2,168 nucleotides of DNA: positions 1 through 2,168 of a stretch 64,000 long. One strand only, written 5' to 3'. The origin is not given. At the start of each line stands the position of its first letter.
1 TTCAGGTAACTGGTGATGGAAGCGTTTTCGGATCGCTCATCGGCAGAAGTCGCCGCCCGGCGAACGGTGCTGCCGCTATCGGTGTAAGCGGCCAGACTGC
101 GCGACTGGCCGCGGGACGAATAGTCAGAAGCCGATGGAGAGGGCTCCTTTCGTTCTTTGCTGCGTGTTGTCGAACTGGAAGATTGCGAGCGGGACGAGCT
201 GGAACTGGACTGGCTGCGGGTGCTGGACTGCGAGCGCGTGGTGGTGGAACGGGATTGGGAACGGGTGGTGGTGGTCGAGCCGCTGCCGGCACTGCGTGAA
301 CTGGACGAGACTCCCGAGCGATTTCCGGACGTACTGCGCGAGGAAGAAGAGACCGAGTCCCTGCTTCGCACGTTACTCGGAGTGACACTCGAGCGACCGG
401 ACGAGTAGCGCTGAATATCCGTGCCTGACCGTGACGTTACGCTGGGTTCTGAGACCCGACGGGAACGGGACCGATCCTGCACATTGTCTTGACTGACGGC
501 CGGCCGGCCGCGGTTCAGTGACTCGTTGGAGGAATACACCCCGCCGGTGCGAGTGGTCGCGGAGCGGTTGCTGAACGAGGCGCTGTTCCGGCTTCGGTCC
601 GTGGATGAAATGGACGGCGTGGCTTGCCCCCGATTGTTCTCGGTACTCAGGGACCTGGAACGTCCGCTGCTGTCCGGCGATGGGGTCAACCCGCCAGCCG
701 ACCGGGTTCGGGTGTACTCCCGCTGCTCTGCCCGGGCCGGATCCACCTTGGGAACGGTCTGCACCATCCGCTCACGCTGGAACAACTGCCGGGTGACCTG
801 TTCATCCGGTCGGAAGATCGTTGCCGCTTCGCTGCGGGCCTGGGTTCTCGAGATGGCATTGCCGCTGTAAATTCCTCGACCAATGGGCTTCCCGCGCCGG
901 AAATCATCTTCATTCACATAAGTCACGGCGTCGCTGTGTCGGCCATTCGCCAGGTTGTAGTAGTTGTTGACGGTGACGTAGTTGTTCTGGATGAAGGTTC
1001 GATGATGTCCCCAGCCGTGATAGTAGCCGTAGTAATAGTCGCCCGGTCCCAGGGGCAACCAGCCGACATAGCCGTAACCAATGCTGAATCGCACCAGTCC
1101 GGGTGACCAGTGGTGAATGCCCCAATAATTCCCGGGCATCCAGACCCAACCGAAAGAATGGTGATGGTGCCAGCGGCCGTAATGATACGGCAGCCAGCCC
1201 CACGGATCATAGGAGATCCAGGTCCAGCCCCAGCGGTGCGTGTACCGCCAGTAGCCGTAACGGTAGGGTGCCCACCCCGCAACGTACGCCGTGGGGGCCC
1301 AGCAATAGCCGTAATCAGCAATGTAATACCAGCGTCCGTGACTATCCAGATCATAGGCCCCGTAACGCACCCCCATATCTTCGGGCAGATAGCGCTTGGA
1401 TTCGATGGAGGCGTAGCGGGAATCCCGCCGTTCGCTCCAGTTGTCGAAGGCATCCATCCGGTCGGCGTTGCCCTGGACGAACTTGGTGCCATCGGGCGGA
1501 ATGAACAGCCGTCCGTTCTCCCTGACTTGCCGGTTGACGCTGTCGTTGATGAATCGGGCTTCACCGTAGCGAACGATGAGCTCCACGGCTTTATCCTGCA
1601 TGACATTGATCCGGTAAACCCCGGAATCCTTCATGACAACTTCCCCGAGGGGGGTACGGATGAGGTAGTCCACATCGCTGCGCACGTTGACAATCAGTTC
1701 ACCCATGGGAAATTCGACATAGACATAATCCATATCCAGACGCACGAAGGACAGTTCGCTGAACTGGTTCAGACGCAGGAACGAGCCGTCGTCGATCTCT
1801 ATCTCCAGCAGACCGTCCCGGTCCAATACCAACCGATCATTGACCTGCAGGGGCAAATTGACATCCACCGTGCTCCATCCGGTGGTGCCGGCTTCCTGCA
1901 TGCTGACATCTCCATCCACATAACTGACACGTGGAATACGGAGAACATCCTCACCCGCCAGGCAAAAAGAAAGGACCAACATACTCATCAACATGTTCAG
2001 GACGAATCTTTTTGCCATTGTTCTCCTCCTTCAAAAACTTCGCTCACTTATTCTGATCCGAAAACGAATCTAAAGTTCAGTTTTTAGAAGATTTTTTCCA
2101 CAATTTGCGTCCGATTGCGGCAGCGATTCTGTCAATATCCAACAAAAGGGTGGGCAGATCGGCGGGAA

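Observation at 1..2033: Long secreted W/Y/G/H-rich protein with an SR-protein-like tail, missing from the supplied ORF track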

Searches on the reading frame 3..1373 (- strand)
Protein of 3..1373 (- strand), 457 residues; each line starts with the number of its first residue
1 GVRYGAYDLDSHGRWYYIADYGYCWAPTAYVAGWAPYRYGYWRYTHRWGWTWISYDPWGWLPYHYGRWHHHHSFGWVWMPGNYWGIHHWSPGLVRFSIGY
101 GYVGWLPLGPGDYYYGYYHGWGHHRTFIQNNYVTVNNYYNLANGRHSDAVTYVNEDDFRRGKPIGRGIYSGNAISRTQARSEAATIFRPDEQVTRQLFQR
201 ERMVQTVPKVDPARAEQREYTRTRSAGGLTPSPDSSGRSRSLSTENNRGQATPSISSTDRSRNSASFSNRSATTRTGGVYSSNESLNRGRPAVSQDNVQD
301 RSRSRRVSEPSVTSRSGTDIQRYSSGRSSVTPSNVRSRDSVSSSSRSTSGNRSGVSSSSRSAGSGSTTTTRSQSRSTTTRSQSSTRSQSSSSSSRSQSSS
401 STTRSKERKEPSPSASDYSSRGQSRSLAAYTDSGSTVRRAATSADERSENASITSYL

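Call 38: predict_structure(alignment_id=A2)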
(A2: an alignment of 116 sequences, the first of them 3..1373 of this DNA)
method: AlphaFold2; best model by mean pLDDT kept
length: 457 residues; sequences in the alignment: 116
mean_pLDDT: 58.7   pTM: 0.49
mean pLDDT of the five models: 58.7, 57.6, 55.5, 52.7, 52.4
residues with pLDDT >= 90: 67; 70-90: 60; 50-70: 123; < 50: 207
segments of 3 or more residues with pLDDT < 50: 123-136, 176-194, 199-229, 231-246, 257-267, 279-305, 327-331, 334-344, 356-367, 380-382, 396-399, 401-403, 414-429, 437-439, 454-457
pLDDT, mean of each block of 10 residues (from residue 1): 72 94 88 89 86 90 90 94 67 89 92 68 47 51 89 90 65 46 30 48 35 32 40 45 48 51 47 51 39 39 46 54 48 47 52 48 48 49 50 49 52 46 47 49 52 48
secondary structure, 60 per line:
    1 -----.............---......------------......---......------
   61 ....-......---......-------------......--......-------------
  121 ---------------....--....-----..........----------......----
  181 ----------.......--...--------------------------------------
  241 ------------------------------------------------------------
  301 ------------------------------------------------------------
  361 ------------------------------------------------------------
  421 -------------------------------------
elements in order: H6-12 E13-18 E22-27 E40-45 E49-54 H61-64 E66-71 E75-80 E94-99 E102-107 H136-139 H142-145 E151-154 H155-160 H171-176 H191-197
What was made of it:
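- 3..698 (-): Window part (aa 441-672) of the 423-aa polycationic disordered tail (aa 441-863: S36 R14 T10 G7 %, net +45, 6.6% hydrophobic). AF2 pLDDT is below 50 with no secondary structure (call 38).
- Tail predicted disordered (call 38).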

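Call 41: fold_search(model_id=the predicted structure, library=pdb)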
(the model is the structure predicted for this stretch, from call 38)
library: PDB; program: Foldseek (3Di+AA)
matches with E <= 10: 72; with E <= 0.001: 0
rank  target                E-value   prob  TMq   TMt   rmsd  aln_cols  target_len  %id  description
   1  4kca_A                1.6e+00  0.02  0.06  0.05  13.8       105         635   11  Crystal Structure of Endo-1,5-alpha-L-arabinanase from a Bovine Ruminal Metagenomic Library (released 2014-02-05)
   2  3ax1                  2.7e+00  0.12  0.05  0.08   2.5        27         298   26  Molecular insights into miRNA processing by Arabidopsis Serrate (released 2011-07-13)
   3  6hc0_C                3.7e+00  0.04  0.04  0.17   2.5        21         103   24  Bdellovibrio bacteriovorus DgcB FHA domain, tail complex (released 2019-08-28)
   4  6fhm_B                3.7e+00  0.01  0.05  0.10  16.3       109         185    8  Crystal structure of the F47E mutant of the lipoprotein localization factor, LolA (released 2018-07-25)
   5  1y6n_R                4.2e+00  0.01  0.06  0.12  17.2       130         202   17  Crystal structure of Epstein-Barr virus IL-10 mutant (A87I) complexed with the soluble IL-10R1 chain (released 2005-05-03)
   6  1q9j_B                4.5e+00  0.03  0.06  0.06   6.8        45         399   11  Structure of polyketide synthase associated protein 5 from Mycobacterium tuberculosis (released 2004-05-25)
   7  9nrx_N                4.5e+00  0.01  0.04  0.06  26.3        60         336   10  Venezuelan Equine Encephalitis Virus in complex with the single domain antibody V2B3 (released 2025-12-03)
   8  6pfz_A                5.5e+00  0.01  0.04  0.03   7.2        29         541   17  Structure of a NAD-Dependent Persulfide Reductase from A. fulgidus (released 2020-07-01)
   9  5msx_C                5.8e+00  0.01  0.05  0.05  13.7       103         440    9  Glycoside hydrolase BT_3662 (released 2017-03-22)
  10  6yys_D                6.2e+00  0.03  0.04  0.02   3.0        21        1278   14  Structure of Mycobacterium smegmatis HelD protein in complex with RNA polymerase core - State II, primary channel enga (released 2020-11-04)
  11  3j7y_P                6.2e+00  0.02  0.04  0.12   6.2        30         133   10  Structure of the large ribosomal subunit from human mitochondria (released 2014-10-15)
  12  8tru                  6.6e+00  0.03  0.04  0.05   2.1        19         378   21  Crystal structure of a CE15 from Fibrobacter succinogenes subsp. succinogenes S85 (released 2024-08-28)
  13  4lh4                  6.6e+00  0.03  0.03  0.11   1.1        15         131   13  Dual inhibition of HIV-1 replication by Integrase-LEDGF allosteric inhibitors is predominant at post-integration stage d (released 2013-12-25)
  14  28yj_D                6.6e+00  0.01  0.06  0.15   9.9        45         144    4  Molecular basis of ZPD homopolymerization: cryo-EM structure of a native vertebrate egg coat filament (released 2026-03-18)
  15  5tkw                  6.6e+00  0.01  0.04  0.07   8.3        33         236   18  1.35 Angstrom Resolution Crystal Structure of a Pullulanase-specific Type II Secretion System Integral Cytoplasmic Membr (released 2016-10-19)
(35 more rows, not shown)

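Call 50: fold_search(model_id=the predicted structure, library=viral)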
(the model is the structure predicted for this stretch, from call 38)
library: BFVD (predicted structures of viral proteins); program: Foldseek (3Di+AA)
matches with E <= 10: 70; with E <= 0.001: 0
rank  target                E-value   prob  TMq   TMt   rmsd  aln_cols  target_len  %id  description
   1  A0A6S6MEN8            2.6e+00  0.02  0.07  0.20  12.0        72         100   11  (no name in the UniProt tables at hand)
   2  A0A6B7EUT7            3.3e+00  0.04  0.08  0.13  11.1        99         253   12  (no name in the UniProt tables at hand)
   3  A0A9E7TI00            3.3e+00  0.01  0.06  0.14  14.8       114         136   13  Uncharacterized protein [Largemouth bass virus]
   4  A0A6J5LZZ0            3.3e+00  0.01  0.04  0.14  28.7       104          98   14  Uncharacterized protein [uncultured Caudovirales phage]
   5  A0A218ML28            3.3e+00  0.01  0.05  0.04  35.0       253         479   15  Peptidase S74 domain-containing protein [uncultured virus]
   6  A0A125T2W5            3.5e+00  0.04  0.04  0.26   6.0        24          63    8  (no name in the UniProt tables at hand)
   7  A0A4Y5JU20            3.5e+00  0.02  0.06  0.24   9.0        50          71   18  Uncharacterized protein [Pseudomonas phage vB_PaeM_PA5oct]
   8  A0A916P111            3.5e+00  0.01  0.05  0.07  17.3        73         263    7  Uncharacterized protein [Adoxophyes honmai entomopoxvirus 'L']
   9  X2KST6                3.5e+00  0.01  0.05  0.09  11.8        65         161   12  Uncharacterized protein [Mycobacterium phage Hawkeye]
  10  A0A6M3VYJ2            3.7e+00  0.05  0.04  0.22   2.8        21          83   10  Uncharacterized protein [Saccharolobus solfataricus rod-shaped virus 1]
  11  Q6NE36                3.7e+00  0.04  0.07  0.23  10.9        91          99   10  Uncharacterized protein [Leptospira phage LE1]
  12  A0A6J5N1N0            3.7e+00  0.03  0.04  0.18   6.4        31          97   22  Uncharacterized protein [uncultured Caudovirales phage]
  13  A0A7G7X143            3.7e+00  0.01  0.07  0.14  18.5       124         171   13  (no name in the UniProt tables at hand)
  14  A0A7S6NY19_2          3.7e+00  0.01  0.05  0.03  12.5       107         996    9  PA14 domain-containing protein [Bathycoccus sp. RCC716 virus 1]
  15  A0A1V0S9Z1            4.0e+00  0.03  0.04  0.27   1.9        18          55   22  Uncharacterized protein [Catovirus CTV1]
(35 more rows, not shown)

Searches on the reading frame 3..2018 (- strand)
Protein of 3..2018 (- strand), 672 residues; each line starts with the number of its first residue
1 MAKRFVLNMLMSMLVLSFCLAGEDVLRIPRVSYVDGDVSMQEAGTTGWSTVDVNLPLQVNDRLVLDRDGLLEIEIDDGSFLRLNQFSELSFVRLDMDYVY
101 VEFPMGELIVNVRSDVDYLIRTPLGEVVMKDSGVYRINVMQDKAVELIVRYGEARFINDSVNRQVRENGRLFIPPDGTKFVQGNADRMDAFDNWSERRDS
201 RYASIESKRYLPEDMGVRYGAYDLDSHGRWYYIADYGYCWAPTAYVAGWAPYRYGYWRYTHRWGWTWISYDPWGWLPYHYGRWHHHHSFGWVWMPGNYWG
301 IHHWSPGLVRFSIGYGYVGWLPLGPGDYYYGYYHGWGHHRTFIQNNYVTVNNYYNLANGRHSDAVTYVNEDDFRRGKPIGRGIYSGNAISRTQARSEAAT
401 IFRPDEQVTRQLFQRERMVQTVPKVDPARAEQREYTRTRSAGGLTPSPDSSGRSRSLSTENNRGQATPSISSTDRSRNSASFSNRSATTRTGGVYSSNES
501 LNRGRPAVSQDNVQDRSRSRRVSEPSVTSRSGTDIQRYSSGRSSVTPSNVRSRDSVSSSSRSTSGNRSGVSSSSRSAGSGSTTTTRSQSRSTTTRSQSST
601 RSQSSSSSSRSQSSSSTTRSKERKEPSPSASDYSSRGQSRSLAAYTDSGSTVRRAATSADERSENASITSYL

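Call 5: search_protein_families(library=pfam, proteins=[window:3-2018:-], max_evalue=1)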
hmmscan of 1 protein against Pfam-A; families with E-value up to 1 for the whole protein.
window:3-2018:- (672 aa): 1 family
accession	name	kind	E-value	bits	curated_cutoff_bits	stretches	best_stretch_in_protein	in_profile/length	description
PF20245.3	DUF6600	-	4.4e-27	94.6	27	1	223-326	3-101/102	Family of unknown function (DUF6600)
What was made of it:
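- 984..1373 (-): DUF6600 module, aa 216-345 (Pfam match aa 223-326 = nt 1041-1352). It consists of four beta-hairpins with a 27-residue period and the signature G-x-W-x9-W-x-P-x6-8-W-x-P. It includes the lineage-specific His runs. Pfam PF20245 E 4.4e-27 (call 5).
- On Pfam DUF6600 (PF20245): 94.6 bits against a cut-off of 27, E 4.4e-27, aa 223-326, covering 3-101 of 102 model positions (call 5).
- On Pfam FecR domain (PF04773): This protein gives no hit at E<=1 (call 5).
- On Eukaryotic SR proteins: No RRM (call 5).
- On Choline-binding / cell-wall-binding repeats (PF01473 and relatives): No Pfam hit at E<=1 (call 5).
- DUF6600 at 94.6 bits (call 5).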

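Call 6: search_protein_families(library=ncbifam, proteins=[window:3-2018:-], max_evalue=1)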
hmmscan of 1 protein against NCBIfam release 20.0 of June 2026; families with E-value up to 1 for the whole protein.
window:3-2018:- (672 aa): 0 families

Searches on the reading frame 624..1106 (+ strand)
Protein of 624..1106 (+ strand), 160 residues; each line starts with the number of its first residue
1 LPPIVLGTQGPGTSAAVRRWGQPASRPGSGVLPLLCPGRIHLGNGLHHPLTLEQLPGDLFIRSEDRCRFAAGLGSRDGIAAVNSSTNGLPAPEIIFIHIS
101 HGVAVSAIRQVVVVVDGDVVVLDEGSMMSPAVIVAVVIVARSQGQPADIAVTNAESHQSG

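Call 57: search_protein_families(library=pfam, proteins=[window:624-1106:+], max_evalue=0.001)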
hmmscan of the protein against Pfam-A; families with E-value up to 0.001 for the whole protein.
window:624-1106:+ (160 aa): 0 families
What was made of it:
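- Checked: The plus-strand ORFs 624-1106 and 1110-2087, and the alternative-frame ORF 923-1606(-), have no Pfam hit (call 57).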
